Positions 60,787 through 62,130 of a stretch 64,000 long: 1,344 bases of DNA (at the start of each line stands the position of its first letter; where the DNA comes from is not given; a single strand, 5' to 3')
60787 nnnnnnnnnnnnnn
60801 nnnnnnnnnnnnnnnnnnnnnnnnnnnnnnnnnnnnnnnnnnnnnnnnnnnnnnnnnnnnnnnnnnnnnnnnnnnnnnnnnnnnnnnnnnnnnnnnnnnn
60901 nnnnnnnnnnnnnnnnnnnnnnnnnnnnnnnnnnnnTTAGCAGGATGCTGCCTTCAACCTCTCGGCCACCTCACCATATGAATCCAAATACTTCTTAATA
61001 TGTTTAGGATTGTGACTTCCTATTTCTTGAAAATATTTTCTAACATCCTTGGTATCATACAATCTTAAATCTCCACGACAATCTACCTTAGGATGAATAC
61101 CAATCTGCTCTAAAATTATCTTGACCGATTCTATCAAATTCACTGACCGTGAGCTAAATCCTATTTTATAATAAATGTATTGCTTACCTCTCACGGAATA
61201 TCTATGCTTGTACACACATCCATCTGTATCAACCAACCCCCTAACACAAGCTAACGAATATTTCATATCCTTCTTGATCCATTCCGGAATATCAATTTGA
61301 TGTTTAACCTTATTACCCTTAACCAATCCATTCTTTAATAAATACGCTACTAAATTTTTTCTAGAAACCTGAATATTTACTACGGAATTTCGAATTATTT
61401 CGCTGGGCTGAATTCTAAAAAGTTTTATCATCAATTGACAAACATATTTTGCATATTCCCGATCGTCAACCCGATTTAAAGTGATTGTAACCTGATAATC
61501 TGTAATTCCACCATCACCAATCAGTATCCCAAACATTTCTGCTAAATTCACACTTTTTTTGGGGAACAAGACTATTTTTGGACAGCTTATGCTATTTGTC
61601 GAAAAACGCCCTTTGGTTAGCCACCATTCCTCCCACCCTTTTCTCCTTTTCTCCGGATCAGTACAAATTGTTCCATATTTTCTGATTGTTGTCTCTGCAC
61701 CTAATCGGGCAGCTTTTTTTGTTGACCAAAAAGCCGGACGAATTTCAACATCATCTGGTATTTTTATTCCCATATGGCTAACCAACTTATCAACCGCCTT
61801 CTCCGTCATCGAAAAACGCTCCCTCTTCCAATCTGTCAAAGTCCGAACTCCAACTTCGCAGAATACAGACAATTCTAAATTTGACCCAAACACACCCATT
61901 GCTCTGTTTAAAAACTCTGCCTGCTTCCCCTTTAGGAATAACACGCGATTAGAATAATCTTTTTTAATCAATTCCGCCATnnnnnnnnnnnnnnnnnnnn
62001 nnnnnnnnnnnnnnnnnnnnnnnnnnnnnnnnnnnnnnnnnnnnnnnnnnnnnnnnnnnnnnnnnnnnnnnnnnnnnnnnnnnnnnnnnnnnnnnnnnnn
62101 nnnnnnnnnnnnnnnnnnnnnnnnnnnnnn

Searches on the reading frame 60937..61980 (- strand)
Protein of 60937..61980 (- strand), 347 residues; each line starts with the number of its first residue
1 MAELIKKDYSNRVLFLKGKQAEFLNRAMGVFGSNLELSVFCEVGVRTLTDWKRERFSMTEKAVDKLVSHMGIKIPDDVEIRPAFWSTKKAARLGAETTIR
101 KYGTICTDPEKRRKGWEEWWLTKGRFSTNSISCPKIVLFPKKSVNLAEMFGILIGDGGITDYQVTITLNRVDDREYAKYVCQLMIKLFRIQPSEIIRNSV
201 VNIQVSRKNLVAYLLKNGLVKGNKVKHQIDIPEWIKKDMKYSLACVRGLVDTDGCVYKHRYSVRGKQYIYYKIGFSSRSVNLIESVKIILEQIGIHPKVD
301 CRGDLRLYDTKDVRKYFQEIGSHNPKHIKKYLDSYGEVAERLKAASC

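Call 6: search_protein_families(library=pfam, proteins=[window:60937-61980:-], max_evalue=0.01)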
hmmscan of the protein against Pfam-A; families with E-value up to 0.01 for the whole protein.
window:60937-61980:- (347 aa): 2 families
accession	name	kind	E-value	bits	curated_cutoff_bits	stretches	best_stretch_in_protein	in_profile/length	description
PF14528.11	LAGLIDADG_3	-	7.3e-08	33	22.5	1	242-321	3-82/82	LAGLIDADG-like domain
PF09062.15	Endonuc_subdom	-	0.0056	17.9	24.4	0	246-291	14-59/98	PI-PfuI Endonuclease subdomain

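Call 9: find_encoding_contigs(protein=window:60937-61980:-, flank=6000, max_places=8)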
Protein window:60937-61980:- (347 aa): 1 contig read that carries it; 1 place shown.
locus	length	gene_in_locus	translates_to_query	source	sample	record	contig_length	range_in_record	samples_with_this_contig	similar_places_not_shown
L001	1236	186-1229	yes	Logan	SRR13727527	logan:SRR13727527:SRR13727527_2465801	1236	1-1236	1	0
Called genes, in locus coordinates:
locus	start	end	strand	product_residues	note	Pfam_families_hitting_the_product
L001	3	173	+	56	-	?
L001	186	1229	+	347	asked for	PF14528:LAGLIDADG_3 (weak)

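Call 10: find_homologous_proteins(query=window:60937-61980:-)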
Query window:60937-61980:- (347 aa): 532 proteins with E <= 0.001 among 1962 candidates; the best 120 are listed.
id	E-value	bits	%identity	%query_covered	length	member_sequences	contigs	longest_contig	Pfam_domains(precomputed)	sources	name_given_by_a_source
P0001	3.5e-233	791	100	100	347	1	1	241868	PF14528.12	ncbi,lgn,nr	ncbi:MAG: LAGLIDADG family homing endonuclease [bacterium]|nr:LAGLIDADG family homing endonuclease [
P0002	4.0e-126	439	56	97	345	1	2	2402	PF14528.12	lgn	-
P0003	2.8e-125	436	58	98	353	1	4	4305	PF14528.12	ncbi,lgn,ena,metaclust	metaclust:\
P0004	2.7e-120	420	57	98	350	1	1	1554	PF14528.12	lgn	-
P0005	1.5e-117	411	56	98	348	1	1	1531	PF14528.12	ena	-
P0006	9.4e-111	388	53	95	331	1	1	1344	PF14528.12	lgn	-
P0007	2.0e-110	387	54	93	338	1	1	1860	PF01381.29,PF14528.12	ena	-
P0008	1.3e-107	378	54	92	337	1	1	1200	PF14528.12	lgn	-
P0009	1.6e-106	374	51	95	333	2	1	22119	PF14528.12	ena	-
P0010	8.5e-103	362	56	86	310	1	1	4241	PF14528.12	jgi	jgi:hypothetical protein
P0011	1.9e-101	358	49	95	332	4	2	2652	PF14528.12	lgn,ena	-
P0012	2.5e-101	357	49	95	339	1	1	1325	PF14528.12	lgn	-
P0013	4.2e-99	350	50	98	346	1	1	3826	PF14528.12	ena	-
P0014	5.5e-95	336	49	95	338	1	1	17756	PF14528.12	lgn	-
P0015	7.4e-95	336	47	97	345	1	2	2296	-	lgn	-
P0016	9.8e-94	332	47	100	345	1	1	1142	PF01381.29,PF14528.12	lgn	-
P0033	1.2e-85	306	46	95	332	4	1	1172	PF12728.14,PF14528.12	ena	-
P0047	7.3e-84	300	47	95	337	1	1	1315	PF01381.29,PF14528.12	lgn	-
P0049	1.7e-83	299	45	93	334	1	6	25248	-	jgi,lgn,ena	-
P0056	6.6e-83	297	45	93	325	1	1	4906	PF12728.14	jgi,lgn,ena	-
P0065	5.3e-82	294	46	95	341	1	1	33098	PF01381.29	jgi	-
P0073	3.5e-81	291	45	96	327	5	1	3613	PF12728.14,PF13518.13,PF14528.12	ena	-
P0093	8.8e-80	286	45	96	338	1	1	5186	PF01381.29,PF14528.12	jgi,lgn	jgi:transcriptional regulator with XRE-family HTH domain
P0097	1.9e-79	285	45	96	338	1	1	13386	PF01381.29,PF14528.12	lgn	-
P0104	4.3e-79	284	43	92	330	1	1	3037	PF13384.13,PF14528.12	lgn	-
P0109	5.4e-79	284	43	92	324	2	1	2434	PF12728.14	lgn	-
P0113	1.1e-78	283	43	95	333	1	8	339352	PF14528.12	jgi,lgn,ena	-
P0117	1.5e-78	282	44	96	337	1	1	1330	PF12728.14,PF14528.12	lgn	-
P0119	1.8e-78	282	43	95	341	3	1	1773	PF01381.29,PF14528.12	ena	-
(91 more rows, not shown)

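Call 12: find_related_loci(query=A1, collection=genome_contigs, flank=4000)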
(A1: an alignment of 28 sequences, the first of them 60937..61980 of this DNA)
Query A1 (347 aa) in genome_contigs; peptide patterns used: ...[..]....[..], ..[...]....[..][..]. (x = any residue, [..] = any of these).
599 stretches matched a pattern (row limit reached: there are more); 553 encode a relative of the query (tblastn E <= 1e-3); the best 80 are kept; 80 distinct loci.
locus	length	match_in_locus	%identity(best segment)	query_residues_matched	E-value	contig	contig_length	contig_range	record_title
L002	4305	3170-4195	58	1-341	9e-132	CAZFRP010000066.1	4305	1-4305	MAG TPA_asm: uncultured Candidatus Saccharibacteria bacterium isolate binchicken_co387_145 genome assembly, contig: NODE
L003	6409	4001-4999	46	1-336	3e-98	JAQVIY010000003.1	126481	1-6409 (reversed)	MAG: Candidatus Paceibacterota bacterium isolate STE_50 NODE_184_length_126481_cov_11.870950_Sandtown_E, whole genome sh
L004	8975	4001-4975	46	12-336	2e-95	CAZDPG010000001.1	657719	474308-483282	MAG TPA_asm: uncultured Candidatus Saccharibacteria bacterium isolate SRP062349_co2_30 genome assembly, contig: NODE_5_l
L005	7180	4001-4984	47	1-331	2e-94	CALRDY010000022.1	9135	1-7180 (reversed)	MAG: Candidatus Nomurabacteria bacterium isolate LH-02apr19-231 genome assembly, contig: LH-02apr19-C18150, whole genome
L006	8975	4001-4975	45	12-336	1e-91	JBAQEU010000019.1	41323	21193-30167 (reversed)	MAG: Minisyncoccia bacterium isolate MFD12003_ilm_asm_bin73 k127_202067, whole genome shotgun sequence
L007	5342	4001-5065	44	1-347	3e-91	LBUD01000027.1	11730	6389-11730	MAG: Parcubacteria group bacterium GW2011_GWA2_38_13 US74_C0027, whole genome shotgun sequence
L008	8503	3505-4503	44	1-336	5e-91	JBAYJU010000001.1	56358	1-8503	MAG: Candidatus Paceibacterota bacterium isolate SO_2016_GW1_63 scaffold01141_OW334_2016, whole genome shotgun sequence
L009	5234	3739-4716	46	11-332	2e-91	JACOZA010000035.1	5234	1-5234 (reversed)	MAG: Candidatus Sungiibacteriota bacterium isolate NC_groundwater_193_Ag_S-0.1um_51_7 S4_GD2017_2_S1_scaffold_11826, who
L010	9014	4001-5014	46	4-339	6e-91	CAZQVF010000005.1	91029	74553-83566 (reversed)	MAG TPA_asm: uncultured Gammaproteobacteria bacterium isolate SRP077602_co2_149 genome assembly, contig: NODE_325_length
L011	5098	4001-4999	44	1-336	7e-91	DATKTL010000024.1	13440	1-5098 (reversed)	MAG TPA_asm: Candidatus Paceibacterota bacterium isolate SMAG_U14080 k141_996219, whole genome shotgun sequence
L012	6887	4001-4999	43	1-336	1e-90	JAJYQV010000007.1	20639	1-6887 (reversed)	MAG: bacterium isolate DS4.bin61 NODE_2756_length_20639_cov_4.769501, whole genome shotgun sequence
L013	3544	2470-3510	44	1-342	1e-90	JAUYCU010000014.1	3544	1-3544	MAG: bacterium isolate C20_maxbin.098 C20_k141_318361, whole genome shotgun sequence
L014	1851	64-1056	45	1-331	2e-94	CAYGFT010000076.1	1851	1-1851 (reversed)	MAG TPA_asm: uncultured Candidatus Saccharibacteria bacterium isolate ERP113451_co3_1 genome assembly, contig: NODE_9959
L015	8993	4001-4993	46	1-331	3e-88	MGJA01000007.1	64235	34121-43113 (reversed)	MAG: Candidatus Yanofskybacteria bacterium RIFCSPHIGHO2_01_FULL_41_21 rifcsphigho2_01_scaffold_1627, whole genome shotgu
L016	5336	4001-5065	44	1-347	1e-88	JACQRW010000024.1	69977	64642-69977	MAG: Candidatus Sungiibacteriota bacterium isolate NC_groundwater_1369_Ag_S-0.2um_49_53 S_p2_S4_coassembly_k141_4150201,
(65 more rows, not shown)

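Call 43: search_protein_representatives(protein=window:60937-61980:-)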
Query: 347 residues. Proteins with E-value up to 0.001 (for the whole library): 2078; up to 1e-10: 1128; up to 1e-30: 338. The best 150 are listed.
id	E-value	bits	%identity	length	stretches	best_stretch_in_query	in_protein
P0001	1.1e-233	790.7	100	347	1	1-347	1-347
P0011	6.1e-102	357.6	50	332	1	1-331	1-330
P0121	8.1e-82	291.4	43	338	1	7-335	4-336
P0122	1.3e-78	280.9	43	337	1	6-338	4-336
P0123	1.6e-76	274.0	44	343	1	10-336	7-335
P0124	2.2e-75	270.3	44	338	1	7-332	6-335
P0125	1.4e-73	264.3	44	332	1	11-331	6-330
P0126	3.0e-73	263.3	57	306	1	121-339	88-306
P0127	4.9e-73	262.5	39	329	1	10-338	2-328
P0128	2.8e-72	260.0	40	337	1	9-336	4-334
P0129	3.2e-71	256.6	40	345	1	5-338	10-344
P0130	3.7e-71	256.4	43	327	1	12-332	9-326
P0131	5.9e-71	255.7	41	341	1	10-331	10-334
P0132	7.9e-71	255.3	39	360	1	7-332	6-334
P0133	1.4e-70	254.4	39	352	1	10-344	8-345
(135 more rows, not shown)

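Call 44: search_solved_structures(query=A1, max_evalue=1, show_alignments=2)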
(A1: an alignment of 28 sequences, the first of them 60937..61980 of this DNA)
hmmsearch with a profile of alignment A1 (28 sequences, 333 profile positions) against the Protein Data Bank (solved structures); distinct sequences matched with E-value up to 1: 10.
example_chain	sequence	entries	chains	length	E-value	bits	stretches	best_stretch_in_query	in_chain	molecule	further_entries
2dch_X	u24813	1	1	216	1.5e-06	30.7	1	147-330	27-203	putative homing endonuclease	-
7qsu_A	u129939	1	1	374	2.3e-06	30.1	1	131-226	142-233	V-ATPase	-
7qss_A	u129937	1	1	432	3.1e-06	29.7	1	131-226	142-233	V-type ATP synthase alpha chain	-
7qst_A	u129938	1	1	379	0.00056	22.2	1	122-226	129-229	V-type ATP synthase subunit A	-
9m7y_G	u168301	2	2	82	0.1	14.8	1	196-249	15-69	gp79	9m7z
5jaa_A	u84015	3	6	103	0.71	12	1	22-64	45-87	Antitoxin igA-2 | Antitoxin HigA-2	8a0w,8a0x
5j9i_A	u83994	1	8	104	0.73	12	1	22-64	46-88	Antitoxin igA-2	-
2xiu_A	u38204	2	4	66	0.75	12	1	23-69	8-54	CYLR2 | CYLR2 SYNONYM CYTOLYSIN REPRESSOR 2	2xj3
9tv9_A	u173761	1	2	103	0.87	11.8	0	24-64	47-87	Antitoxin HigA-2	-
1utx_A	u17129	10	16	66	0.88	11.7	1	23-67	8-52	CYLR2 | cytolysin regulator 2 | PUTATIVE TRANSCRIPTION REGULATOR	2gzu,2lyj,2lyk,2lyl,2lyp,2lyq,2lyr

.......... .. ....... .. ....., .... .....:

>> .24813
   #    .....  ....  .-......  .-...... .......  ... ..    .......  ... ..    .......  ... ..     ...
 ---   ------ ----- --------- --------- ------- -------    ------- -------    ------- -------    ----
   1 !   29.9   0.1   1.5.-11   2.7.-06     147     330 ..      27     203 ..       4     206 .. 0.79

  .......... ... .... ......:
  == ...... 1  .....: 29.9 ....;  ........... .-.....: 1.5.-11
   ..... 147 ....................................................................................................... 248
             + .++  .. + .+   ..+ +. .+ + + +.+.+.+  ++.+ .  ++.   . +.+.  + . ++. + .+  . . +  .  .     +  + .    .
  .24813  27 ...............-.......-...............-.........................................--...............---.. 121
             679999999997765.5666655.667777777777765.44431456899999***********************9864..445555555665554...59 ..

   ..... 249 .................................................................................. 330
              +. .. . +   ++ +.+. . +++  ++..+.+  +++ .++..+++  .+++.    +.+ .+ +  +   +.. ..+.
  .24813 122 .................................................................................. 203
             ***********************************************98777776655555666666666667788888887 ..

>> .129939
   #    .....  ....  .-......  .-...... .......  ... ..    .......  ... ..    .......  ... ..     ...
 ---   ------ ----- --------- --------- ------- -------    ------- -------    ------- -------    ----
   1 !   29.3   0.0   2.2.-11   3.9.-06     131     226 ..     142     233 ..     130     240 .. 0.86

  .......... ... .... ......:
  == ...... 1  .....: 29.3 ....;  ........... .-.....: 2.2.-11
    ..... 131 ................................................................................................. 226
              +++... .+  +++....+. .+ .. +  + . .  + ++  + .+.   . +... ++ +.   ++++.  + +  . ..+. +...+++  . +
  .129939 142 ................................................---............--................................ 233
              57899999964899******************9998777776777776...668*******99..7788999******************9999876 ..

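Call 45: find_related_loci(query=A1, collection=viral_contigs, flank=3000)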
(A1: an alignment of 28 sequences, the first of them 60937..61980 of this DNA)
Query A1 (347 aa) in viral_contigs; peptide patterns used: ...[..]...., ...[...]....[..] (x = any residue, [..] = any of these).
195 stretches matched a pattern; 18 encode a relative of the query (tblastn E <= 1e-3); 18 distinct loci.
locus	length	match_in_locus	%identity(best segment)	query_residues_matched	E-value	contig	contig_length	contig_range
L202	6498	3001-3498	24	120-295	5e-10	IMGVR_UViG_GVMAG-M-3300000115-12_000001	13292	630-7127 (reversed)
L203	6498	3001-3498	23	120-295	3e-9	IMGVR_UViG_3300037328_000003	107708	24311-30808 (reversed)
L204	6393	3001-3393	27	149-295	6e-9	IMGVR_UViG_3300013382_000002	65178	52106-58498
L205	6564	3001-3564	24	117-294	9e-7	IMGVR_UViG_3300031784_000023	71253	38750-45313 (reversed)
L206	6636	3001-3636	24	123-339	1e-6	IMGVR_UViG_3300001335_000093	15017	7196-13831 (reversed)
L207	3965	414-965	25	115-309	3e-6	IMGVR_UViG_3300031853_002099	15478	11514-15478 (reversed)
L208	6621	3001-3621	26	87-294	4e-6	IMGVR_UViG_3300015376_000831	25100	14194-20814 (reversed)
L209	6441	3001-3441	29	149-295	5e-6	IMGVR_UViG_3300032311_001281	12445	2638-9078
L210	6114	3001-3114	41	246-294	6e-6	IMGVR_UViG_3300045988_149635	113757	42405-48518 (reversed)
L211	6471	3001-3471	26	124-294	6e-6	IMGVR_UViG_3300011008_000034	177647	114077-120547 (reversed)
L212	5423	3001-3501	28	121-294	6e-6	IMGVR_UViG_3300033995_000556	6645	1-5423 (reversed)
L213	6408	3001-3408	28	147-295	6e-7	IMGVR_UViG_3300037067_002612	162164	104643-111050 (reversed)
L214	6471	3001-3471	24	117-259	2e-5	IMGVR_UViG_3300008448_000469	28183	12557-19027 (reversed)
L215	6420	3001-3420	24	151-295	2e-5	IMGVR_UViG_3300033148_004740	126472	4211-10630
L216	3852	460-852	27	149-294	3e-5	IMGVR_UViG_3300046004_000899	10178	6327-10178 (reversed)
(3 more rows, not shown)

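Call 55: predict_structure(alignment_id=A1)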
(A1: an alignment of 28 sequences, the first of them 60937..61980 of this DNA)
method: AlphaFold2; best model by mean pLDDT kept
length: 347 residues; sequences in the alignment: 28
mean_pLDDT: 86.6   pTM: 0.62
mean pLDDT of the five models: 86.6, 86.1, 86.0, 85.9, 81.2
residues with pLDDT >= 90: 220; 70-90: 87; 50-70: 25; < 50: 15
segments of 3 or more residues with pLDDT < 50: 1-6, 339-347
pLDDT, mean of each block of 10 residues (from residue 1): 51 92 91 92 92 91 92 85 80 77 71 78 68 76 98 94 94 93 96 91 94 95 78 97 97 91 88 91 97 96 92 95 93 67 43
secondary structure, 60 per line:
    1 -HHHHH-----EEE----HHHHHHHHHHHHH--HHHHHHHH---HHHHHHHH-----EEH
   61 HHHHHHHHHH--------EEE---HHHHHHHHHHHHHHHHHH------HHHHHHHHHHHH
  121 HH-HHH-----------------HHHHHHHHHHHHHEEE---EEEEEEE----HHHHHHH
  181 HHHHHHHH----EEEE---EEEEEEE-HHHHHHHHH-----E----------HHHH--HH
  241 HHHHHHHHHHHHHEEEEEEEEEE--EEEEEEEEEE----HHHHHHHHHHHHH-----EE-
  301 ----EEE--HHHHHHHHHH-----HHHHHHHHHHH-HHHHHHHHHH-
elements in order: H2-6 E12-14 H19-31 H34-41 H45-52 H60-70 E79-81 H85-102 H109-122 H144-156 E157-159 E163-169 H174-188 E193-196 E200-206 H208-216 H233-236 H239-253 E254-263 E266-275 H280-292 E305-307 H310-319 H325-335 H337-346

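Call 57: search_protein_families(library=ncbifam, proteins=[window:60937-61980:-], max_evalue=0.01)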
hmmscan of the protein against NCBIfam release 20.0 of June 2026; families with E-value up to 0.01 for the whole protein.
window:60937-61980:- (347 aa): 2 families
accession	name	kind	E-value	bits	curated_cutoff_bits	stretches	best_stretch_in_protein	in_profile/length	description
NF038162.1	RtcB_rel_intein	exception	0.001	17.1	1150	1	197-295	308-409/961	intein-containing RtcB family protein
NF005852.0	PRK07773.1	equivalog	0.0017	16.7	780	1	149-301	511-666/886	replicative DNA helicase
